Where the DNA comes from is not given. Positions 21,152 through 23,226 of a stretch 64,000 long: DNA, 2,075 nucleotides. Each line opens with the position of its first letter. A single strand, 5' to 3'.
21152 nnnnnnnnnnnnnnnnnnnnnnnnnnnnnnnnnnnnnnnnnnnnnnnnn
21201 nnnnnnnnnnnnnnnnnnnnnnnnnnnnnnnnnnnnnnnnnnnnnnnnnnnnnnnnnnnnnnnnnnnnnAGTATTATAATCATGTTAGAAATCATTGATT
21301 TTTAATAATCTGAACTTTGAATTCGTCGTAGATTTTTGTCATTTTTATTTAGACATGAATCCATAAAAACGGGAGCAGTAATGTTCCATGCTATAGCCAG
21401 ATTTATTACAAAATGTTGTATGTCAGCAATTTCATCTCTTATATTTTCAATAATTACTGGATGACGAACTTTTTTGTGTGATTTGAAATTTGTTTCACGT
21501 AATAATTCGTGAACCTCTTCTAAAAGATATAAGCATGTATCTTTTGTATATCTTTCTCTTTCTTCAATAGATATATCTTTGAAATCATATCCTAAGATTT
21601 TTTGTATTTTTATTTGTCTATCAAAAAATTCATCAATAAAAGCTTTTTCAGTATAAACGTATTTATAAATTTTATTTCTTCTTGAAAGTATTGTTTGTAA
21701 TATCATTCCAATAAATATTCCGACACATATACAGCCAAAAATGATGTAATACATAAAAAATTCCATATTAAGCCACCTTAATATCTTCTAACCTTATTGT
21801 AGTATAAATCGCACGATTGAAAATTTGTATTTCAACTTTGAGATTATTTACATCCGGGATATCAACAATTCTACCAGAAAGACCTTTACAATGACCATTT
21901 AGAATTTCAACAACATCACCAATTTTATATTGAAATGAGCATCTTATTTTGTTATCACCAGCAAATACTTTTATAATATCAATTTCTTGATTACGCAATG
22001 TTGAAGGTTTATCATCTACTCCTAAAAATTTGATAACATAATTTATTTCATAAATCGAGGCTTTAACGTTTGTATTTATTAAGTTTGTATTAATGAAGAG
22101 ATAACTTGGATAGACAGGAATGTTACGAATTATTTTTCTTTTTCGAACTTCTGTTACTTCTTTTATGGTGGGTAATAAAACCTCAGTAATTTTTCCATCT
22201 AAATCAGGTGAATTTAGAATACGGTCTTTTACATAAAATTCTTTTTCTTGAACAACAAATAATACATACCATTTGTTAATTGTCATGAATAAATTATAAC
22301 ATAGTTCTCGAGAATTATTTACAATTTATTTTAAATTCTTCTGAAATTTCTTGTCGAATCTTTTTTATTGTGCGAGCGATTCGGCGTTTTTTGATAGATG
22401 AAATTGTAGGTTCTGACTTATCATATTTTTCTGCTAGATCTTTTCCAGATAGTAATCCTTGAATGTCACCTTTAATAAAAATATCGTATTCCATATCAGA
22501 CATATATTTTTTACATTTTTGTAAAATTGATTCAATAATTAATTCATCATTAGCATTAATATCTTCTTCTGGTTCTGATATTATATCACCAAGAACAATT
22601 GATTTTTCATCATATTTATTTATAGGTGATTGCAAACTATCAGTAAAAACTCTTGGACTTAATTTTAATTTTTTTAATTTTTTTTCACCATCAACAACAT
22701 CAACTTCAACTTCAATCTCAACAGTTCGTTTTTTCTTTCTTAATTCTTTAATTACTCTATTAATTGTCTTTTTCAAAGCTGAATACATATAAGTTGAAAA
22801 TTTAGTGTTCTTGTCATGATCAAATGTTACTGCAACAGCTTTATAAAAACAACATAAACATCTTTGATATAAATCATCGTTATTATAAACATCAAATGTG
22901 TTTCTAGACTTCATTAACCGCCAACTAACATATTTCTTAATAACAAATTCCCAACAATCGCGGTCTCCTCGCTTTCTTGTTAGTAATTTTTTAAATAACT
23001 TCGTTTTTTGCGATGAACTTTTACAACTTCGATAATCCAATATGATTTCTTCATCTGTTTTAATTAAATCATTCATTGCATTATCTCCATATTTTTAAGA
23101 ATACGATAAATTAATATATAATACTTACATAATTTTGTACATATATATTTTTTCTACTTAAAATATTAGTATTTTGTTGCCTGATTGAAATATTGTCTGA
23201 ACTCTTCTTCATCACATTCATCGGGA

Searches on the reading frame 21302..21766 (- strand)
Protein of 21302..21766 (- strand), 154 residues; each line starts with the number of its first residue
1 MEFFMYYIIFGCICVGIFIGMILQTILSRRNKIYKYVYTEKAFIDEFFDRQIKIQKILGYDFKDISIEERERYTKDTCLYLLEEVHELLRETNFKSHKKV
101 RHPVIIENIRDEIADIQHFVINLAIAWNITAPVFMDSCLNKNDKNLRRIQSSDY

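Call 3: search_protein_families(library=pfam, proteins=[window:21302-21766:-], max_evalue=0.01)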
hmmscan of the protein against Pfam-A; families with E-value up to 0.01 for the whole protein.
window:21302-21766:- (154 aa): 1 family
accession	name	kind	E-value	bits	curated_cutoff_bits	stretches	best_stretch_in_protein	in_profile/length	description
PF08761.16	dUTPase_2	-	1e-06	29.5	22.9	1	64-134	19-89/162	dUTPase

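Call 6: search_protein_families(library=phrogs, proteins=[window:21302-21766:-], max_evalue=0.001)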
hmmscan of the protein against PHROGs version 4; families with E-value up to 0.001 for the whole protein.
window:21302-21766:- (154 aa): 3 families
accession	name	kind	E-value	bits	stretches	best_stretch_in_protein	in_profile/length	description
phrog_173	-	DNA, RNA and nucleotide metabolism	3.4e-07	31.3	1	40-129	28-114/196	nucleoside triphosphate pyrophosphohydrolase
phrog_38572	-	unknown function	4e-06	28.2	1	6-96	4-86/104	-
phrog_18650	-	DNA, RNA and nucleotide metabolism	1.1e-05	26.6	1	79-150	51-121/195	dUTPase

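Call 19: search_protein_families(library=ncbifam, proteins=[window:21302-21766:-], max_evalue=0.01)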
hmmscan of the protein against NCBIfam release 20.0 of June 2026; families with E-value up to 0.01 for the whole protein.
window:21302-21766:- (154 aa): 3 families
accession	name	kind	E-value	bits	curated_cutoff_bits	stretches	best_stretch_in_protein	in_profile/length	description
NF049964.1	dUTPaseEpsil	equivalog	0.00012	21.5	300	1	75-126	39-88/230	dUTPase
NF048010.1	SfplDhtActHpsHDes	equivalog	0.0031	16.4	430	1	29-121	157-250/298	(2S)-3-sulfopropanediol dehydratase activating enzyme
NF047421.1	YfmH_fam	equivalog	0.0097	15.1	250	0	19-101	279-360/425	EF-P 5-aminopentanol modification-associated protein YfmH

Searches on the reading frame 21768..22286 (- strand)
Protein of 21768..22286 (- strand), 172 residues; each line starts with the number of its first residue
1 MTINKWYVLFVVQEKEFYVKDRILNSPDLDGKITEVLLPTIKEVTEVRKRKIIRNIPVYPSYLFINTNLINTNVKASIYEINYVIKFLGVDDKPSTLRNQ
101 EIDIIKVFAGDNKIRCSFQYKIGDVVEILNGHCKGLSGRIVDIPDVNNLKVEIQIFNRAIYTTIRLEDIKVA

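Call 3: search_protein_families(library=pfam, proteins=[window:21768-22286:-], max_evalue=0.01)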
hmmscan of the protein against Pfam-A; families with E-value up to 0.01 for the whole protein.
window:21768-22286:- (172 aa): 4 families
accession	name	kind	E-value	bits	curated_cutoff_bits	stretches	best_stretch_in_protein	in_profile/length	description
PF02357.24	NusG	-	2.9e-15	57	22.2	1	5-105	2-92/93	Transcription termination factor nusG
PF19169.5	DUF5851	-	0.00084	18.8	25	1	59-112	269-320/353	Family of unknown function (DUF5851)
PF00467.35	KOW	-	0.0014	18.8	22.3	1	123-149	2-27/32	KOW motif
PF23290.1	KOW5_SPT5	-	0.0056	16.6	27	0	122-154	2-33/46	Transcription elongation factor SPT5, fifth KOW domain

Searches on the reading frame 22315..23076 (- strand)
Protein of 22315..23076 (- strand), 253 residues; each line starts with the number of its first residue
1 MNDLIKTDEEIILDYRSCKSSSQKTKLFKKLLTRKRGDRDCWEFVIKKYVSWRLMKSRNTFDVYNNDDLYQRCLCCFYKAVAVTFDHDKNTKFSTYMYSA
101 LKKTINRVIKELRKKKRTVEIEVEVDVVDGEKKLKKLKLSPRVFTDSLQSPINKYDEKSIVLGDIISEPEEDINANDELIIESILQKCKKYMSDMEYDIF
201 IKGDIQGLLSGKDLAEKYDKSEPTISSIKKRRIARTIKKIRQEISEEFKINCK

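Call 3: search_protein_families(library=pfam, proteins=[window:22315-23076:-], max_evalue=0.01)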
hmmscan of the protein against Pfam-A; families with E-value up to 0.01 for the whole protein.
window:22315-23076:- (253 aa): 1 family
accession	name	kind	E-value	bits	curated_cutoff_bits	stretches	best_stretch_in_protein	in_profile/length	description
PF04542.20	Sigma70_r2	-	2.4e-05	24.5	24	1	65-118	22-71/71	Sigma-70 region 2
